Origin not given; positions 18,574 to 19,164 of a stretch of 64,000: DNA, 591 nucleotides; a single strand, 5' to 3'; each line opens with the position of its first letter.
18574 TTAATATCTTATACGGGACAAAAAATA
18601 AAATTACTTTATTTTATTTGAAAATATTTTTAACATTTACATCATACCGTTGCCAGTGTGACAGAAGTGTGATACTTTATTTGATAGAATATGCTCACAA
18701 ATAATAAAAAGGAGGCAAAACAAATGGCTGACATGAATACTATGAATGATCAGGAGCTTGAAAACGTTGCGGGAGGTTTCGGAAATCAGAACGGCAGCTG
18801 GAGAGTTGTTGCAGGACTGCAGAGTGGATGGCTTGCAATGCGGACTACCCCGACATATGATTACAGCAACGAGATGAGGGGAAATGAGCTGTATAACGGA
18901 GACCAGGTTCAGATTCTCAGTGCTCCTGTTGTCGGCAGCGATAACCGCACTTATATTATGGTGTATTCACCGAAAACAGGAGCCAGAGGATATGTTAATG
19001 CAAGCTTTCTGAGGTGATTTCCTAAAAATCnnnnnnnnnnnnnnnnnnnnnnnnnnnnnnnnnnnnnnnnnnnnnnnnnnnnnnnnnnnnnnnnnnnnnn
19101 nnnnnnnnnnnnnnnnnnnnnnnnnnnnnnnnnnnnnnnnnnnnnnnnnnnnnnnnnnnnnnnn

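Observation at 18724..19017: Orphan double-glycine-leader protein whose cargo is an SH3b-like domain rather than a bacteriocin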

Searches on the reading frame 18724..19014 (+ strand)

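Call 4: search_protein_families(library=pfam, proteins=[window:18724-19014:+], max_evalue=10)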
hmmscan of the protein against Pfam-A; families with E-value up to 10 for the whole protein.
window:18724-19014:+ (97 aa): 2 families
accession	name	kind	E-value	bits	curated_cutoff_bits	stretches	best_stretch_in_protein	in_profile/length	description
PF10439.15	Bacteriocin_IIc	-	0.0025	18.2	27.1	1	1-33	1-37/59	Bacteriocin class II with double-glycine leader peptide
PF04604.19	L_biotic_typeA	-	0.099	13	21.7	1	4-21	12-28/50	Type-A lantibiotic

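Call 5: search_protein_families(library=ncbifam, proteins=[window:18724-19014:+], max_evalue=10)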
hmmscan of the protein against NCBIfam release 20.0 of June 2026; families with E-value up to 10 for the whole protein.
window:18724-19014:+ (97 aa): 3 families
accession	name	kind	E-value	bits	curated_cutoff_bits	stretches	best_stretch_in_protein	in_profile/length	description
TIGR03949.1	bact_IIb_cerein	subfamily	0.00023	20.9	21.5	1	5-23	2-20/45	class IIb bacteriocin, lactobin A/cerein 7B family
TIGR01847.1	bacteriocin_sig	domain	0.08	13.7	15.7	1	4-18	1-15/15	bacteriocin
NF038167.1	cyan_ocin_like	subfamily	0.1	12.8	32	1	7-22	11-26/72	CTB family bacteriocin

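Call 20: search_protein_families(library=pfam, proteins=[window:18778-19014:+], max_evalue=1)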
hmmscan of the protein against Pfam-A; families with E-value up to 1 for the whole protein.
seq(79 aa): 1 family
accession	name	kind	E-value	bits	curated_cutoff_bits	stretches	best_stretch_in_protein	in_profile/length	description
PF08239.17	SH3_3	-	0.088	13.5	27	1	37-78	18-53/54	Bacterial SH3 domain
